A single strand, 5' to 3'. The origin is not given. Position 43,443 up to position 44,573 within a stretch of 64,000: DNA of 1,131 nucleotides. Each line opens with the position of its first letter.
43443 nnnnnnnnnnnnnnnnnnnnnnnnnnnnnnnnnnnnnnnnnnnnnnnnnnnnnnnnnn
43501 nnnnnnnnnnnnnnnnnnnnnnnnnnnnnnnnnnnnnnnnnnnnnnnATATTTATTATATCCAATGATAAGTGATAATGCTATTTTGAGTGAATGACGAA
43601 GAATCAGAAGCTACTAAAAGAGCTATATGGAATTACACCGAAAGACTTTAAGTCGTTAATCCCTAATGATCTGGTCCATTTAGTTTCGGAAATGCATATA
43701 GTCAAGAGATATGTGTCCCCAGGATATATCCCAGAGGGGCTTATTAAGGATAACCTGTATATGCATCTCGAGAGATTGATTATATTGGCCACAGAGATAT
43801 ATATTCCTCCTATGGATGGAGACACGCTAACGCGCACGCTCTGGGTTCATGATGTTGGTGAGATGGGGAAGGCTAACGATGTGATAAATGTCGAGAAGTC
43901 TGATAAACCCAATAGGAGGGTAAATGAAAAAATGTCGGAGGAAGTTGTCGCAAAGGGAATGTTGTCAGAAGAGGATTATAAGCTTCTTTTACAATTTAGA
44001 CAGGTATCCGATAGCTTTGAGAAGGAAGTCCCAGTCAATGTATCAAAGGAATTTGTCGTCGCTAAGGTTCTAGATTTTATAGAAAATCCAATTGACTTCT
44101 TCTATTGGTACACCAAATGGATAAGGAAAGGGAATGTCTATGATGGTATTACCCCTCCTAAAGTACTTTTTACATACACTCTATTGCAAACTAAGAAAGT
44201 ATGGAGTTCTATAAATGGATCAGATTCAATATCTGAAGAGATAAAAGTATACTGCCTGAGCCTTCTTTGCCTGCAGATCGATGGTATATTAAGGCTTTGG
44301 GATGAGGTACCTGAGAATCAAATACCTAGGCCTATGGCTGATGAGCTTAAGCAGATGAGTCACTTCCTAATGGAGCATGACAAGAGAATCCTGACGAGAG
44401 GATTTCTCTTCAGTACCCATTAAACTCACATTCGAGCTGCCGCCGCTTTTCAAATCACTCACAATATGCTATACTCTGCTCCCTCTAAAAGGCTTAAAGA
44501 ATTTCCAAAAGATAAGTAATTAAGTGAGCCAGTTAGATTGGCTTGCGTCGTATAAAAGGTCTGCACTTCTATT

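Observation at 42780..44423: HTH-CYTH fusion protein divergently paired with a YfbR-like HD phosphohydrolase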

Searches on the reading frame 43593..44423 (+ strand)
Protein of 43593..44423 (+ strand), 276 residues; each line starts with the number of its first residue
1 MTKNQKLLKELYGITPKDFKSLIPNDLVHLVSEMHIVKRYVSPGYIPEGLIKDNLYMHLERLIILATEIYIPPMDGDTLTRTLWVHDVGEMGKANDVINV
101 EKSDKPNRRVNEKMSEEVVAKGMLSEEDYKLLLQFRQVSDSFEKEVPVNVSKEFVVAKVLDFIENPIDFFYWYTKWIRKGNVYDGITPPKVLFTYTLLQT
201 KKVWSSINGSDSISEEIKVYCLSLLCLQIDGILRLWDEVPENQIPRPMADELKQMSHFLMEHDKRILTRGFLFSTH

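Call 3: search_protein_families(library=pfam, proteins=[window:43593-44423:+], max_evalue=1)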
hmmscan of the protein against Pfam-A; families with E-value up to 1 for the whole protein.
window:43593-44423:+ (276 aa): 0 families

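Call 4: search_protein_families(library=ncbifam, proteins=[window:43593-44423:+], max_evalue=1)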
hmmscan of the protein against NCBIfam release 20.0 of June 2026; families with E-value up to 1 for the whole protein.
window:43593-44423:+ (276 aa): 0 families

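Call 5: search_protein_families(library=padloc, proteins=[window:43593-44423:+], max_evalue=1)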
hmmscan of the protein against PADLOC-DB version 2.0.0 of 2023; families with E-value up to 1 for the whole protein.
window:43593-44423:+ (276 aa): 0 families

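Call 6: search_protein_families(library=phrogs, proteins=[window:43593-44423:+], max_evalue=1)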
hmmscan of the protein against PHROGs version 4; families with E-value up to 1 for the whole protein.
window:43593-44423:+ (276 aa): 2 families
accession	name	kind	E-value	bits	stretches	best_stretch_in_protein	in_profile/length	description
phrog_373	-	transcription regulation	0.053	13.8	1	87-174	51-141/373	anti-repressor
phrog_33410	-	head and packaging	0.056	14.4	1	75-144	46-114/203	terminase small subunit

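Call 8: find_homologous_proteins(query=window:43593-44423:+)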
Query window:43593-44423:+ (276 aa): 2 proteins with E <= 0.001 among 413 candidates.
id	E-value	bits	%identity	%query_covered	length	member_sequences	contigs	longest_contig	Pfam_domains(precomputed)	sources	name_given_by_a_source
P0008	9.6e-183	624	100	100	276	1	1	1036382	-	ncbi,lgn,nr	ncbi:MAG: hypothetical protein QY318_03475 [Candidatus Dojkabacteria bacterium]|nr:MAG: hypothetical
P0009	1.3e-150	518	83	100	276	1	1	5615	-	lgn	-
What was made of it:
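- Organism: call 8 (QY318_03475, Candidatus Dojkabacteria, 1.04-Mb contig).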

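Call 18: search_protein_representatives(protein=window:43593-44423:+)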
Query: 276 residues. Proteins with E-value up to 0.001 (for the whole library): 111; up to 1e-10: 50; up to 1e-30: 3. The best 111 are listed.
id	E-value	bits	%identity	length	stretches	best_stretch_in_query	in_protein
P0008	3.0e-183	623.7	100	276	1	1-276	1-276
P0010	2.5e-38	148.4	37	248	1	22-257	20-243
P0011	6.5e-35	137.2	33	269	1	23-261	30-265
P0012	2.7e-25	105.7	34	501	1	23-259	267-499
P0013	5.5e-25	104.7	33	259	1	20-254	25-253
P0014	8.1e-24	100.8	32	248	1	23-264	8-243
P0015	1.4e-23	100.1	31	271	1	23-259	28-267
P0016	1.9e-23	99.6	31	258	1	17-251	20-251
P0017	3.4e-20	89.0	27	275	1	22-259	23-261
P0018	9.9e-20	87.4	29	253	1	22-239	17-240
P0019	1.2e-19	87.2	33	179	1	83-256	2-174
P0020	5.3e-19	85.1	29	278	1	21-255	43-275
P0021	5.7e-19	85.0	32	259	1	23-255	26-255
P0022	1.3e-18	83.8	32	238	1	22-248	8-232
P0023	5.3e-18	81.8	26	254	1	18-249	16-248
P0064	5.6e-10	55.5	27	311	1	25-242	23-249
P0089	1.4e-07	47.6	26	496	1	77-261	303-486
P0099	4.6e-06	42.6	22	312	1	26-254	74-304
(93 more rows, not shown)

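Call 21: search_solved_structures(query=A3, max_evalue=10, show_alignments=2)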
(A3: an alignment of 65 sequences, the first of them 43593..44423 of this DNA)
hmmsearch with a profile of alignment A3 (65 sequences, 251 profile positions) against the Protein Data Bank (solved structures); distinct sequences matched with E-value up to 10: 15.
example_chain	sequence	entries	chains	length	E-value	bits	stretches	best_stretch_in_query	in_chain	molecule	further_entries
4l1j_A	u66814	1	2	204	3.8e-08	36.2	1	24-130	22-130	HD domain-containing protein 2 | HD domain-containing protein 2 (Phosphorylate)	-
4dmb_A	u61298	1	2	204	4e-08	36.1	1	24-130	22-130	HD domain-containing protein 2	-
4l7e_A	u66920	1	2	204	2.2e-06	30.4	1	24-130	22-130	HD domain-containing protein 2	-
4l7w_A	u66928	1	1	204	1.9e-05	27.3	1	24-130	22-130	HD domain-containing protein 2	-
3kh1_A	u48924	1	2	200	2.2e-05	27.1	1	44-117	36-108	Predicted metal-dependent phosphohydrolase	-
2paq_A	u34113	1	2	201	5.5e-05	25.8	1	28-117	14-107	5'-deoxynucleotidase YfbR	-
1xx7_A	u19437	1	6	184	0.00013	24.7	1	28-131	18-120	oxetanocin-like protein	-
5yox_A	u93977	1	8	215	0.0011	21.6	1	49-105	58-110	HD domain-containing protein YGL101W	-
3mzo_A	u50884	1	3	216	0.0059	19.2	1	48-120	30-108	Lin2634 protein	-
2par_A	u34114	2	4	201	0.0062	19.1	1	28-117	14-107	5'-deoxynucleotidase YfbR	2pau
2cqz_A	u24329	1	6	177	0.0087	18.6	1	66-130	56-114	177aa long hypothetical protein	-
6zpa_A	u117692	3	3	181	0.035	16.7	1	46-112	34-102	DatZ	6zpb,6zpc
5tk6_A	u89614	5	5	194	0.059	15.9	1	22-98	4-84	OxsA protein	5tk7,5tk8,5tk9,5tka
2gz4_A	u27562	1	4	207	0.27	13.7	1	22-96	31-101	Hypothetical protein Atu1052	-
1yoy_A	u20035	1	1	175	0.44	13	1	47-96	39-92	hypothetical protein AF1432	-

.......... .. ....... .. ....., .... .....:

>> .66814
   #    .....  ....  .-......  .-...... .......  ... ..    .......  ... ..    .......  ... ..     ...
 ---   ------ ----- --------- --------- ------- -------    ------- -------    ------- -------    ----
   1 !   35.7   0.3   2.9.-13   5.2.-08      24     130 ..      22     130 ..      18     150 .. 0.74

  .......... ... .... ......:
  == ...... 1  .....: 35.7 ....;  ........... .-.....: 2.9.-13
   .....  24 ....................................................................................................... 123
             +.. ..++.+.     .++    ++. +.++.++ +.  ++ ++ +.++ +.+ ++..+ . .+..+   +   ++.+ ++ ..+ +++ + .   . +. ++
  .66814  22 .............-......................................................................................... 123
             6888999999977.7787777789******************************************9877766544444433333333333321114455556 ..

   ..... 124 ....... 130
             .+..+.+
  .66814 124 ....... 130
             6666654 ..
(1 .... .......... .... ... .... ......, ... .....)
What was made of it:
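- On HD_3 / YfbR-like 5'-nucleotidases (PF13023, PF12917): The family profile hits HDDC2 at 3.8e-8, 3kh1 at 2.2e-5 and YfbR at 5.5e-5 (call 21).
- Closest known: YfbR. Same: The family profile hits them (call 21).
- Checked: The family profile hits HDDC2 at 3.8e-8 and YfbR at 5.5e-5 (call 21).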

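Call 22: search_protein_families(library=pfam, alignment_id=A3, max_evalue=0.01)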
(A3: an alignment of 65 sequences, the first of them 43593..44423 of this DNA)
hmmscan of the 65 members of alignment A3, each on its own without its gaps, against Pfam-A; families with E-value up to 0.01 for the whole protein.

A. member 1, window:43593-44423:+ (276 aa): 0 families

B. families by the number of members that match (of 65 scanned): 5 families
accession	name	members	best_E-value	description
PF13023.12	HD_3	43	3e-10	HD domain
PF12917.13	YfbR-like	26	5.6e-08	5'-deoxynucleotidase YfbR-like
PF01966.28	HD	10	0.00079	HD domain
PF20169.3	DUF6537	1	0.00028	Family of unknown function (DUF6537)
PF08565.17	CDC37_M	1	0.0097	Cdc37 Hsp90 binding domain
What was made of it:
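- On HD_3 / YfbR-like 5'-nucleotidases (PF13023, PF12917): Of 65 relatives (E 1e-38 to 1e-4 to the window protein, call 18), 43 hit HD_3 and 26 hit YfbR-like (call 22).
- Checked: Its family does qualify: 43 of 65 members hit HD_3 and 26 hit YfbR-like (call 22).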

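Call 27: find_encoding_contigs(protein=P0010, flank=5000, max_places=3)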
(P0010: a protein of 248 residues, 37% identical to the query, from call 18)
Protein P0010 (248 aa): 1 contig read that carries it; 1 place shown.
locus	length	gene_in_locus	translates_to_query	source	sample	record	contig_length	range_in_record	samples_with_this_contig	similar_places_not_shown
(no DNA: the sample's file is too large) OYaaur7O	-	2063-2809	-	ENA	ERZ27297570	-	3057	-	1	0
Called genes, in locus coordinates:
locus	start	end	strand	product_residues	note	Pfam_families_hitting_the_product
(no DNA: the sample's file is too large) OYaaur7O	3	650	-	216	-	?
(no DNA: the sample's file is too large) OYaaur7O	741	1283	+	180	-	-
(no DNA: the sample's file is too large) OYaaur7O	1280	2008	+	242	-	PF08843:AbiEii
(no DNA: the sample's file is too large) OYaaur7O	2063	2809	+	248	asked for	-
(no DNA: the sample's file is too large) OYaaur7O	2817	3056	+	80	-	?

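Call 28: find_encoding_contigs(protein=P0011, flank=5000, max_places=3)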
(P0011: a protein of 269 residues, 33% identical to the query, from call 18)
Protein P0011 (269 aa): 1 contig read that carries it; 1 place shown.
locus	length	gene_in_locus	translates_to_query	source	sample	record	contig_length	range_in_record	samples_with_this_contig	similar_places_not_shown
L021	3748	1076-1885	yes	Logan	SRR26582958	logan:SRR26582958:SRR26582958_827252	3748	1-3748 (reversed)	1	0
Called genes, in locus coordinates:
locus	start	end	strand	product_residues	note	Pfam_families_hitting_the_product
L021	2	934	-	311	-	?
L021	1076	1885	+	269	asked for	-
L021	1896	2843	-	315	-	PF02899:Phage_int_SAM_1, PF13102:Phage_int_SAM_5 (weak), PF00589:Phage_integrase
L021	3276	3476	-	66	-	-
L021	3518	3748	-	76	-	?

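Call 30: predict_structure(alignment_id=A3)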
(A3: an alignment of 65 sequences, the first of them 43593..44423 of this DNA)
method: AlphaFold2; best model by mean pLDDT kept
length: 276 residues; sequences in the alignment: 65
mean_pLDDT: 92.2   pTM: 0.92
mean pLDDT of the five models: 92.2, 92.2, 91.9, 91.4, 91.2
residues with pLDDT >= 90: 216; 70-90: 52; 50-70: 7; < 50: 1
segments of 3 or more residues with pLDDT < 50: none
pLDDT, mean of each block of 10 residues (from residue 1): 80 85 96 96 89 95 91 93 98 93 92 96 98 97 92 97 96 93 72 96 96 94 96 96 94 97 84 70
secondary structure, 60 per line:
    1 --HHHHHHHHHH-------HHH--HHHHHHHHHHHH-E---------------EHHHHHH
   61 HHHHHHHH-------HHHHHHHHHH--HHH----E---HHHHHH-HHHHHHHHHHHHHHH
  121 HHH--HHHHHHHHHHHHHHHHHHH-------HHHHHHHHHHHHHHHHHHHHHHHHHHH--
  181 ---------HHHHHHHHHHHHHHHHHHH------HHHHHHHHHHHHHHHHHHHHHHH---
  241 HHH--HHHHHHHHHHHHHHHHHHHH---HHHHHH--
elements in order: H3-12 H25-36 H55-68 H76-85 H99-104 H106-123 H126-144 H152-178 H190-208 H215-237 H246-265 H269-274
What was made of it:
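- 43593..44423 (+): Gene for a 276-aa divergent HD_3/YfbR-like phosphohydrolase with a C-terminal helical extension of about 90 residues. AF2 model at pLDDT 92 (call 30).
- On HD_3 / YfbR-like 5'-nucleotidases (PF13023, PF12917): The model is confident (pLDDT 92, call 30).
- Closest known: YfbR. Different: It is about 75-90 residues longer, with extra C-terminal helices (call 30).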

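Call 38: fold_search(model_id=the predicted structure, library=pdb)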
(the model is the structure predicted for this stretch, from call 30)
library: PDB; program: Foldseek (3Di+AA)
matches with E <= 10: 239; with E <= 0.001: 0
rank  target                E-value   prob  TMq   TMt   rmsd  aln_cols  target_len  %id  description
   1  4l7w                  8.8e-02  0.99  0.38  0.53  11.2       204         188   16  Crystal structure mutant H77A of human HD domain-containing protein 2, Genomics Consortium (NESG) Target HR6723 (released 2013-07-03)
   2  4l1j_B                8.8e-02  0.99  0.37  0.50  11.9       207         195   17  Three dimensional structure of mutant D143A of human HD domain-containing protein 2, Northeast Structural Genomics Con (released 2013-06-19)
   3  4dmb_A                1.2e-01  0.99  0.41  0.56   7.5       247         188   14  X-ray structure of human hepatitus C virus NS5A-transactivated protein 2 at the resolution 1.9A, Northeast Structural  (released 2012-04-04)
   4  4l7e_B                1.2e-01  0.99  0.38  0.52   9.4       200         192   18  Three dimensional structure of mutant D78A of human HD domain-containing protein 2, Genomics Consortium (NESG) Target  (released 2013-07-24)
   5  4dmb_B                1.2e-01  0.99  0.37  0.50   8.4       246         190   14  X-ray structure of human hepatitus C virus NS5A-transactivated protein 2 at the resolution 1.9A, Northeast Structural  (released 2012-04-04)
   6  4l7e_A                1.3e-01  0.98  0.36  0.50   9.8       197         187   17  Three dimensional structure of mutant D78A of human HD domain-containing protein 2, Genomics Consortium (NESG) Target  (released 2013-07-24)
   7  4l1j_A                1.3e-01  0.98  0.34  0.48  10.2       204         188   18  Three dimensional structure of mutant D143A of human HD domain-containing protein 2, Northeast Structural Genomics Con (released 2013-06-19)
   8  6f8u_B                4.6e-01  0.18  0.23  0.21  17.9       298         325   12  Crystal structure of the PDE4D catalytic domain in complex with GEBR-20b (released 2018-05-16)
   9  1m2z_D                6.5e-01  0.08  0.15  0.16  20.2       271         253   11  Crystal structure of a dimer complex of the human glucocorticoid receptor ligand-binding domain bound to dexamethasone (released 2003-07-15)
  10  4zbb_D                8.9e-01  0.11  0.17  0.20  14.4       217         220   10  Crystal structure of the glutathione transferase URE2P8 from Phanerochaete chrysosporium complexed with glutathionyl-S (released 2015-09-30)
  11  5cwp                  9.7e-01  0.23  0.23  0.26  17.4       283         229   10  Crystal structure of de novo designed helical repeat protein DHR79 (released 2015-12-16)
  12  7rs0_C                1.0e+00  0.08  0.17  0.19  19.7       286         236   12  Crystal Structure of the ER-alpha Ligand-binding Domain (L372S, L536S) in complex with DMERI-18 (released 2021-09-08)
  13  2pau_A                1.2e+00  0.57  0.34  0.48   7.3       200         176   12  Crystal structure of the 5'-deoxynucleotidase YfbR mutant E72A complexed with Co(2+) and dAMP (released 2008-03-04)
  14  2ouu_B                1.2e+00  0.14  0.26  0.24  12.4       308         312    9  crystal structure of PDE10A2 mutant D674A in complex with cGMP (released 2007-03-20)
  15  4zbd_A                1.2e+00  0.09  0.16  0.19  14.6       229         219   11  Crystal structure of the glutathione transferase URE2P6 from Phanerochaete chrysosporium in complex with glutathione r (released 2015-09-30)
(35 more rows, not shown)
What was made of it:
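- On HD_3 / YfbR-like 5'-nucleotidases (PF13023, PF12917): The best hits are HDDC2 and YfbR, but with E 0.09-1.2, probability 0.57-0.99 and TMt 0.48-0.56 (call 38).
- Closest known: YfbR. Same: The model is all-helical, and HDDC2 and YfbR are its best Foldseek hits (call 38).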

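Call 56: search_protein_families(library=pfam, proteins=[P0012, P0089, P0010, P0011, P0064, P0099], max_evalue=0.01)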
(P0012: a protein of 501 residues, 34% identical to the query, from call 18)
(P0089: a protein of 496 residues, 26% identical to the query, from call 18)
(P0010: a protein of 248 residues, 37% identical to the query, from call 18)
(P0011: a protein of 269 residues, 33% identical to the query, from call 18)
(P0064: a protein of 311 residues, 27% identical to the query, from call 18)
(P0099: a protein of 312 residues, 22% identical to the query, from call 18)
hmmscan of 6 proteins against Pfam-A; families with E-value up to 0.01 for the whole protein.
P0012 (501 aa): 10 families
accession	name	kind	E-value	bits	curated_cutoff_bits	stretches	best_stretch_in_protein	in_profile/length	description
PF13649.12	Methyltransf_25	-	8.8e-18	65.2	27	1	55-150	3-97/97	Methyltransferase domain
PF13847.12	Methyltransf_31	-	6e-17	62.1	27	1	49-180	3-129/145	Methyltransferase domain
PF08241.18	Methyltransf_11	-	1.2e-14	55.1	21.2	1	55-154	2-95/95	Methyltransferase domain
PF08242.18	Methyltransf_12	-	8.3e-11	42.9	30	1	54-151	1-97/98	Methyltransferase domain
PF13489.12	Methyltransf_23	-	1.2e-09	38.5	27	1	49-176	22-137/164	Methyltransferase domain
PF01209.24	Ubie_methyltran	-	7.7e-07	29.1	20.1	1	48-159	46-156/233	ubiE/COQ5 methyltransferase family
PF03848.20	TehB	-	1.7e-05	24.8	20.4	1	49-165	30-144/193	Tellurite resistance protein TehB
PF05724.17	TPMT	-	0.00011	22.4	26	1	57-93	45-81/218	Thiopurine S-methyltransferase (TPMT)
PF05401.17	NodS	-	0.00045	20.5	24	1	53-169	47-157/201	Nodulation protein S (NodS)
PF02390.23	Methyltransf_4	-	0.0075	16.2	24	0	54-108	6-62/173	Putative methyltransferase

P0089 (496 aa): 2 families
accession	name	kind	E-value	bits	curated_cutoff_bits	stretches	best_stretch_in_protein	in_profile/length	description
PF12917.13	YfbR-like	-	0.0016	18.6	25.9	1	307-350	59-102/182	5'-deoxynucleotidase YfbR-like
PF13023.12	HD_3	-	0.0054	17.1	22.5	1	307-348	52-89/165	HD domain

P0010 (248 aa): 0 families

P0011 (269 aa): 0 families

P0064 (311 aa): 0 families

P0099 (312 aa): 0 families

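Call 58: find_encoding_contigs(protein=P0012, flank=6000, max_places=3)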
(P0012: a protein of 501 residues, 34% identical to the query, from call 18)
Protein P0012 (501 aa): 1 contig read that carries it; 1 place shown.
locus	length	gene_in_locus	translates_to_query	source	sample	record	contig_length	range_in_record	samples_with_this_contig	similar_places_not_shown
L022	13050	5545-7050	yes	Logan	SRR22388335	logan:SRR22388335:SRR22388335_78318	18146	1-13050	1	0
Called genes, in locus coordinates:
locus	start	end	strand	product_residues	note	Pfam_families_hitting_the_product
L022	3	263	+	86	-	?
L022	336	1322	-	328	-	PF02646:RmuC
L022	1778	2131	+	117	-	PF01371:Trp_repressor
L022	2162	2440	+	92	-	-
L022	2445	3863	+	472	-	PF00133:tRNA-synt_1, PF09334:tRNA-synt_1g, PF00133:tRNA-synt_1, PF01406:tRNA-synt_1e, PF08264:Anticodon_1 (faint)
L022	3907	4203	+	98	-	-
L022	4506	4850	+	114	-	PF01936:NYN (weak)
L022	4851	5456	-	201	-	-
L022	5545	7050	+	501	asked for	PF13489:Methyltransf_23, PF01209:Ubie_methyltran (weak), PF03848:TehB (faint), PF13847:Methyltransf_31, PF08241:Methyltransf_11, PF08242:Methyltransf_12, PF13649:Methyltransf_25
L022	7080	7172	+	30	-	-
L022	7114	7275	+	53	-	-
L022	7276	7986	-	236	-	PF24038:DUF7347 (weak), PF00293:NUDIX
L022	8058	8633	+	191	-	PF12917:YfbR-like, PF13023:HD_3, PF01966:HD (weak)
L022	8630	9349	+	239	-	-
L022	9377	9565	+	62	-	PF18929:DUF5678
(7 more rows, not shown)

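Call 59: find_encoding_contigs(protein=P0013, flank=6000, max_places=3)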
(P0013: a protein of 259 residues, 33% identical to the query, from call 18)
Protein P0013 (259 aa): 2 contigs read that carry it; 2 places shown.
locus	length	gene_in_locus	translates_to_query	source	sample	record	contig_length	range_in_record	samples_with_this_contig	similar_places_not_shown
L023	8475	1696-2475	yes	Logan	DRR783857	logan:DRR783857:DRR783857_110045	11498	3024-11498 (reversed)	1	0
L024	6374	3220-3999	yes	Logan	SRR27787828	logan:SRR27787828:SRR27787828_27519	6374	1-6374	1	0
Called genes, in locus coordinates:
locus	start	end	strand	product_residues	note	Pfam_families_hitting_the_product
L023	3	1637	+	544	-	?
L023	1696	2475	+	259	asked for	PF13023:HD_3 (weak)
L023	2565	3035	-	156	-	PF00011:HSP20, PF17886:ArsA_HSP20 (weak)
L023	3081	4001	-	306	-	-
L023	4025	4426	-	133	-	PF00075:RNase_H, PF13456:RVT_3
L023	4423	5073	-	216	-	-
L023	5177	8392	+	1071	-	PF01073:3Beta_HSD, PF01370:Epimerase, PF02719:Polysacc_synt_2 (weak), PF16363:GDP_Man_Dehyd, PF07993:NAD_binding_4 (weak), PF13196:DUF4012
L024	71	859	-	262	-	PF00512:HisKA, PF02518:HATPase_c, PF13589:HATPase_c_3 (faint)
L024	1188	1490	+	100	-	PF00166:Cpn10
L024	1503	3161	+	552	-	PF00118:Cpn60_TCP1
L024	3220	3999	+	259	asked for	PF13023:HD_3 (weak)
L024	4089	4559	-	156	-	PF00011:HSP20, PF17886:ArsA_HSP20 (weak)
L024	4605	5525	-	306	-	-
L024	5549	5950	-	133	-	PF00075:RNase_H, PF13456:RVT_3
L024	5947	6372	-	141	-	?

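Call 80: list_cluster_members(proteins=[P0010, P0011, P0013, P0014, P0015, P0016, P0017, P0018, P0020, P0021])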
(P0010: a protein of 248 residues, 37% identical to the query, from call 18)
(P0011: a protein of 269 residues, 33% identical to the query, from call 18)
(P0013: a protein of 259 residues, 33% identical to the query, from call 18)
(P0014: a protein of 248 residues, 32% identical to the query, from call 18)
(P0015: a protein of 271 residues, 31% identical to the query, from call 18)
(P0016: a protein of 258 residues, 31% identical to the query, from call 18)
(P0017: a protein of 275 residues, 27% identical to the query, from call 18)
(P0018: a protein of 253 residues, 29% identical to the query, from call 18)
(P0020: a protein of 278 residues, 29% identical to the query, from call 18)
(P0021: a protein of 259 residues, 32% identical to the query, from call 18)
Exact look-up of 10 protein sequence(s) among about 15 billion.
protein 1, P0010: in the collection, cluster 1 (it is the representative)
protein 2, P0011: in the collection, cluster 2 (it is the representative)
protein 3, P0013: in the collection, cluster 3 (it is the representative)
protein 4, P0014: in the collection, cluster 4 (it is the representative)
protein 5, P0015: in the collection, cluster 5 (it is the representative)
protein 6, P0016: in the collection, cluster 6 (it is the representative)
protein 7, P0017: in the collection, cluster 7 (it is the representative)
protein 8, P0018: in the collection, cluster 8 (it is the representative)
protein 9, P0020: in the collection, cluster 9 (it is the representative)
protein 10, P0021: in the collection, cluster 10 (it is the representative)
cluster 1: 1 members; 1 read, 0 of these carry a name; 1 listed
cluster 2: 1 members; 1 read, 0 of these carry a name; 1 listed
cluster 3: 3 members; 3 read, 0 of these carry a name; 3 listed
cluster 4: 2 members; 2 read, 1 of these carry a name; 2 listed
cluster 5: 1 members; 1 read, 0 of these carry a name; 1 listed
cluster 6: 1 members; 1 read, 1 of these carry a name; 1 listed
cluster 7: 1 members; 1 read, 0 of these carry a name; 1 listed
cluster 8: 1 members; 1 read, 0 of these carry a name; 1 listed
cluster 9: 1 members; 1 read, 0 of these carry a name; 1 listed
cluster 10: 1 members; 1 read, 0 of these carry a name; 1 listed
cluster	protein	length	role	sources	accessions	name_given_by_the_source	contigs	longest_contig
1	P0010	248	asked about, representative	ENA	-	-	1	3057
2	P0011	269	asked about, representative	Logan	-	-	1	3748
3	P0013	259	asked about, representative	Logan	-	-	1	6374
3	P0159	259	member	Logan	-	-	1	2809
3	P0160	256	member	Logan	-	-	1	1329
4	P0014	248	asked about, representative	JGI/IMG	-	hypothetical protein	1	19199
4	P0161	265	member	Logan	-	-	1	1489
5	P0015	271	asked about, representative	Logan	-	-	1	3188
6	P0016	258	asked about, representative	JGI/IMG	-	5'-deoxynucleotidase YfbR-like HD superfamily hydrolase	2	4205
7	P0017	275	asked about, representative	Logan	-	-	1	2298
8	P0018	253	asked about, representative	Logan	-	-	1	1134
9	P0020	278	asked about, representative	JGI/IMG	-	-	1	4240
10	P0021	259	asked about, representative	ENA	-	-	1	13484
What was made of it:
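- Tried and rejected: list_cluster_members gave almost no taxon names for the HD family (call 80).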
